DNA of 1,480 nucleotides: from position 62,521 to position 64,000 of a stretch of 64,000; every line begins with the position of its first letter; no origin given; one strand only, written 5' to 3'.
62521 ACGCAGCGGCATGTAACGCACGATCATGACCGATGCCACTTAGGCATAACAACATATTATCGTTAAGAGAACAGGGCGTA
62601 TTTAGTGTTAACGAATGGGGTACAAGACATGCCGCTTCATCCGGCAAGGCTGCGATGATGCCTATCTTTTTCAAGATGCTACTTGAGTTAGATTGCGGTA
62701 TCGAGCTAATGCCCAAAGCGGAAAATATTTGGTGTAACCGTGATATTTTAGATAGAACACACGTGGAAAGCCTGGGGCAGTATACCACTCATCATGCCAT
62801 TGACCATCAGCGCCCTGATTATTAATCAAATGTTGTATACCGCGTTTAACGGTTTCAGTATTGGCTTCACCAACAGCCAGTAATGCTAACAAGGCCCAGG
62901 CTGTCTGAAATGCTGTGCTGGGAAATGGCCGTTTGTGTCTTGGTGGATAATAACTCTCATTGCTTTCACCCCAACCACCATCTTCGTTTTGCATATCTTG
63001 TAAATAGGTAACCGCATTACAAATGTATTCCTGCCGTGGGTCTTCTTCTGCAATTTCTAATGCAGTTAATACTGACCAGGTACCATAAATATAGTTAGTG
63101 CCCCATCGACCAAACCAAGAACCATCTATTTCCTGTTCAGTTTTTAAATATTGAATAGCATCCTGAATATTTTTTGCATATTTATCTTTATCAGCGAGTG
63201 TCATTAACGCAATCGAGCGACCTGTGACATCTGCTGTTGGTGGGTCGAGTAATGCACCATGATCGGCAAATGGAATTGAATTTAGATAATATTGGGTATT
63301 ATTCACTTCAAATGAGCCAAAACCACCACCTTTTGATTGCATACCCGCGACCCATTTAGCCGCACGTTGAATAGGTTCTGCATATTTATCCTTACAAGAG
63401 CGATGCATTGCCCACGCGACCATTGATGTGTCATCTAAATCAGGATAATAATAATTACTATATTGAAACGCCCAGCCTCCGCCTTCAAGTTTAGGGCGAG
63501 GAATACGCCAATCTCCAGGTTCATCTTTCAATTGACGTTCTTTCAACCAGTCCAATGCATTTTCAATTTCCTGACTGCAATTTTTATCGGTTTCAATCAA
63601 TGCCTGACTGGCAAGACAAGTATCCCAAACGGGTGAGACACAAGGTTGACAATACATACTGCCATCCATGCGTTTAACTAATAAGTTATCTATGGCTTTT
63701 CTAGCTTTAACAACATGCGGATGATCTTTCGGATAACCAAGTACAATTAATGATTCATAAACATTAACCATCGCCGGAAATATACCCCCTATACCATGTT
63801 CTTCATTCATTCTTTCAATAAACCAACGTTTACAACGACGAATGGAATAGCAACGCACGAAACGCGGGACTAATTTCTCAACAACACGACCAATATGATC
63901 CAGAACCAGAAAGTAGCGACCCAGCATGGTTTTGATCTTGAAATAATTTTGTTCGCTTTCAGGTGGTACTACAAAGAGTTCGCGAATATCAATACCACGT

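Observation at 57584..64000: Hopanoid operon shc-hpnG-PhyH dioxygenase-hpnN-hpnA with a non-canonical oxygenase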

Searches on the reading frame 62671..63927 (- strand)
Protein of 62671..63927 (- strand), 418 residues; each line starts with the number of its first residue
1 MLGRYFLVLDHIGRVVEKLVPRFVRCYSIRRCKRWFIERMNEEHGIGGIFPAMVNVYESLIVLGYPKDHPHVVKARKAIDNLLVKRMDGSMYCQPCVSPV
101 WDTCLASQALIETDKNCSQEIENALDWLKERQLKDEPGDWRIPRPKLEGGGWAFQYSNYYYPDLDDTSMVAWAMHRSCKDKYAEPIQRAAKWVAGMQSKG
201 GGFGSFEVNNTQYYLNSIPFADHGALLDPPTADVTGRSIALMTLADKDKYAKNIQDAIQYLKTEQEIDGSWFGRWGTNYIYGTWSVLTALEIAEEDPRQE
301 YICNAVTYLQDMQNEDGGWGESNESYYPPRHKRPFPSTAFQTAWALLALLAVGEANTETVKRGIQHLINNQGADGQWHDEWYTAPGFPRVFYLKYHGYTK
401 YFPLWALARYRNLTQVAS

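Call 3: search_protein_families(library=pfam, proteins=[window:62671-63927:-])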
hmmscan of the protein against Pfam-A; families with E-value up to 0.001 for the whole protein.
window:62671-63927:- (418 aa): 5 families
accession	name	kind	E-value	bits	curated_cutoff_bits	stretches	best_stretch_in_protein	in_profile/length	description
PF13243.12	SQHop_cyclase_C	-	5.2e-130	433.6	26.1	1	97-412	1-319/319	Squalene-hopene cyclase C-terminal domain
PF13249.12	SQHop_cyclase_N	-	3.5e-29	102.3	26.2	1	4-86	207-289/291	Squalene-hopene cyclase N-terminal domain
PF00432.27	Prenyltrans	-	6.2e-07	29.6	26.5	1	184-323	50-171/304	Prenyltransferase alpha-alpha toroid domain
PF07678.20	TED_complement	-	3.2e-05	23.6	22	0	246-357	57-170/312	A-macroglobulin TED domain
PF09492.16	Pec_lyase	-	0.00026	20.8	22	0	168-224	46-101/292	Pectic acid lyase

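Call 4: search_protein_families(library=ncbifam, proteins=[window:62671-63927:-])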
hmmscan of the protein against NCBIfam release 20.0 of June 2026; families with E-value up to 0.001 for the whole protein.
window:62671-63927:- (418 aa): 5 families
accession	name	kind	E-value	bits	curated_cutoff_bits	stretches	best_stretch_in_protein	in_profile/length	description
TIGR01507.1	hopene_cyclase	equivalog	1.7e-155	519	431.1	1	5-414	225-637/640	squalene--hopene cyclase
TIGR01787.1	squalene_cyclas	subfamily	3.5e-125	419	322.7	1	8-412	207-622/622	squalene/oxidosqualene cyclases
TIGR03463.1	osq_cycl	subfamily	3.8e-46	157.6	851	1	54-410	260-634/634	2,3-oxidosqualene cyclase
TIGR04277.1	squa_tetra_cyc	equivalog_domain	7.1e-42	143.7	500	1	150-412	350-622/624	tetrahymanol synthase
NF053823.1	SCO2321_fam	equivalog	4.7e-15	55.4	300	1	182-298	61-166/405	SCO2321 family membrane protein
